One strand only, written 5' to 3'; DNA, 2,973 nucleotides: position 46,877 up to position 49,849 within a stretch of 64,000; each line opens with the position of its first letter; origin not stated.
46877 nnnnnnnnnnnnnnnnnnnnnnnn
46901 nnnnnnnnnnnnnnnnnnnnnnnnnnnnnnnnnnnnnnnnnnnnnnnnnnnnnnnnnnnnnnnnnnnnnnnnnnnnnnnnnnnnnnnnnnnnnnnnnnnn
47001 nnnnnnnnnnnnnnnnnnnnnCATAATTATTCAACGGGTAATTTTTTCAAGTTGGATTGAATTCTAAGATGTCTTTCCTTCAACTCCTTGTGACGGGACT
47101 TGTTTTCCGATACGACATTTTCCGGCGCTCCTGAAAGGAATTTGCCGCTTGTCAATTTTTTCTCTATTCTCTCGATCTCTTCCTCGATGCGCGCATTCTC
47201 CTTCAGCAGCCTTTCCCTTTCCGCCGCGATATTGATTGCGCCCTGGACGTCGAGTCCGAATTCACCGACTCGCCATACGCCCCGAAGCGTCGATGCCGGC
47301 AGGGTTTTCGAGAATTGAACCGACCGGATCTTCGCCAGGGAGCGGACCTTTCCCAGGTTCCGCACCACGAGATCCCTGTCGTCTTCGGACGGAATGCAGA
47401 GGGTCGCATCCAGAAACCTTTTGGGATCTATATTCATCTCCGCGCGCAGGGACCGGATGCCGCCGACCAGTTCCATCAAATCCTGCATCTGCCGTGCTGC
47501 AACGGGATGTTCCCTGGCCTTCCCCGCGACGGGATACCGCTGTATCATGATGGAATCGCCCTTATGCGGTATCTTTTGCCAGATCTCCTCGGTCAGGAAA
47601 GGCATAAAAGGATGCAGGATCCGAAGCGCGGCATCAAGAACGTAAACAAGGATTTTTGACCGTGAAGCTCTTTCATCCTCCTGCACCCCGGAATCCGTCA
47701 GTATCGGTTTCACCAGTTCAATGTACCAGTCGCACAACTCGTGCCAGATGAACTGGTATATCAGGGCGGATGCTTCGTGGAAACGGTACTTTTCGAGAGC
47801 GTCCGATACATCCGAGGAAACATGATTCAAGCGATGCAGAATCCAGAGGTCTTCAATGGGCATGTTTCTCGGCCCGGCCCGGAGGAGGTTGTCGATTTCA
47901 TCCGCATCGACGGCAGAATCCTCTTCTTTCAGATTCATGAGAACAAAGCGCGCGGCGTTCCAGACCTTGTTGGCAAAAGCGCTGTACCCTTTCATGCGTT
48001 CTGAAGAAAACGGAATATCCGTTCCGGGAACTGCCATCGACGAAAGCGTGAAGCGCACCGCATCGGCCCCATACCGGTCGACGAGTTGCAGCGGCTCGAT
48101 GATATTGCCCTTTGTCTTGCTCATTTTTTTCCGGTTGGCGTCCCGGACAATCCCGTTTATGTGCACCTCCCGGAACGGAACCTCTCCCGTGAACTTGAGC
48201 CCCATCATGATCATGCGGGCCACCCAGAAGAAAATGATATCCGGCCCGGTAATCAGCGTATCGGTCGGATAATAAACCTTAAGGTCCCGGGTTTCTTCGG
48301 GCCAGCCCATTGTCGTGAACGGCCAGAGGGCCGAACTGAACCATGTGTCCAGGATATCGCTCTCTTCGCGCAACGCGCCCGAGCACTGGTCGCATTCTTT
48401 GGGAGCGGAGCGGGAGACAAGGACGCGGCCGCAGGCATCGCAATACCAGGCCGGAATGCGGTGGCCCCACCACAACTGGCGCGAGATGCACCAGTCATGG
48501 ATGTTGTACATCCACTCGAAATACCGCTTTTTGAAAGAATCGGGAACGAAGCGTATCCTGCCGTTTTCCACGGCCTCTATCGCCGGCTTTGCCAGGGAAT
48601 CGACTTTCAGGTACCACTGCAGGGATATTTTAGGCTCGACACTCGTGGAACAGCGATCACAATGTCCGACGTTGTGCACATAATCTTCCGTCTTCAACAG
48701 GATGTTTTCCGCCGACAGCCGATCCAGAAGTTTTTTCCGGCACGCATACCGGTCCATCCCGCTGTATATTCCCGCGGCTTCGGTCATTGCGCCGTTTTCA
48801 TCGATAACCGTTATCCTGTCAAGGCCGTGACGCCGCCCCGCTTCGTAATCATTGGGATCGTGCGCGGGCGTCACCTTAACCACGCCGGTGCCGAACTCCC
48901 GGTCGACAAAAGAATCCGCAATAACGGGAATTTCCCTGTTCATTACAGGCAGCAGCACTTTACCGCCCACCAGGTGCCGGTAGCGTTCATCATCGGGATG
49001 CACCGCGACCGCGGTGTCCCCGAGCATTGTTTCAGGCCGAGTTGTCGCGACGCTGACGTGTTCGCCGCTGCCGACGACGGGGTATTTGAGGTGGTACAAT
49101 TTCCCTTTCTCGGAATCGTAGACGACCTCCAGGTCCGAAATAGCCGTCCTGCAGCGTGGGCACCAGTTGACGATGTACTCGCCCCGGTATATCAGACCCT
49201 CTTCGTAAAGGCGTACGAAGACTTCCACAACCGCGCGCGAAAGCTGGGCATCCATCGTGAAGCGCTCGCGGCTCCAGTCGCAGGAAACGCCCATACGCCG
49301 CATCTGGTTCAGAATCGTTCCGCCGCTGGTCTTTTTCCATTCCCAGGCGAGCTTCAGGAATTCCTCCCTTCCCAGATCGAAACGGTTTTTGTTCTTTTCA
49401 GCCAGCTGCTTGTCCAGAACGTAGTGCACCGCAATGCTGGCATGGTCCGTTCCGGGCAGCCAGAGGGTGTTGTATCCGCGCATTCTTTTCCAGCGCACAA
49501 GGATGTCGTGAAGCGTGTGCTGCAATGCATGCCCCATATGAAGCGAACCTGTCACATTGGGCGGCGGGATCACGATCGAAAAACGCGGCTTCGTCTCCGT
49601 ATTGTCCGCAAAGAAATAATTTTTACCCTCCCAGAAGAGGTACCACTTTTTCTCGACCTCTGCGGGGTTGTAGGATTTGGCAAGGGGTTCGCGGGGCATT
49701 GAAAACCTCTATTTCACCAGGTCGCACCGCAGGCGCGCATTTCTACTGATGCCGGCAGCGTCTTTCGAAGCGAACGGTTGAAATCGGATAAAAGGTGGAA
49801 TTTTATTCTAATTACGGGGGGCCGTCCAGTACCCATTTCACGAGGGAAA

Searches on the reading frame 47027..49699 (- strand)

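Call 88: search_protein_families(library=pfam, proteins=[window:47027-49699:-], max_evalue=0.00001)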
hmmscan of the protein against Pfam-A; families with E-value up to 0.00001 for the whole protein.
window:47027-49699:- (890 aa): 5 families
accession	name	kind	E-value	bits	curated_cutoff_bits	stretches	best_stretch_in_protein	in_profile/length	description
PF00133.28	tRNA-synt_1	-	1.8e-142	475.4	22.7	1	18-562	1-411/414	tRNA synthetases class I (I, L, M and V)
PF08264.19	Anticodon_1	-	3.8e-41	140.8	25.1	1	617-761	1-142/148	Anticodon-binding domain of tRNA ligase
PF09334.17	tRNA-synt_1g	-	1.1e-21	77.5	20.1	1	47-192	8-135/391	tRNA synthetases class I (M)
PF10458.14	Val_tRNA-synt_C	-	3.1e-12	47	25.9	1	823-887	1-65/66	Valyl tRNA synthetase tRNA binding arm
PF13603.12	tRNA-synt_1_2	-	8e-11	42.2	25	1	245-305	86-146/185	Leucyl-tRNA synthetase, editing domain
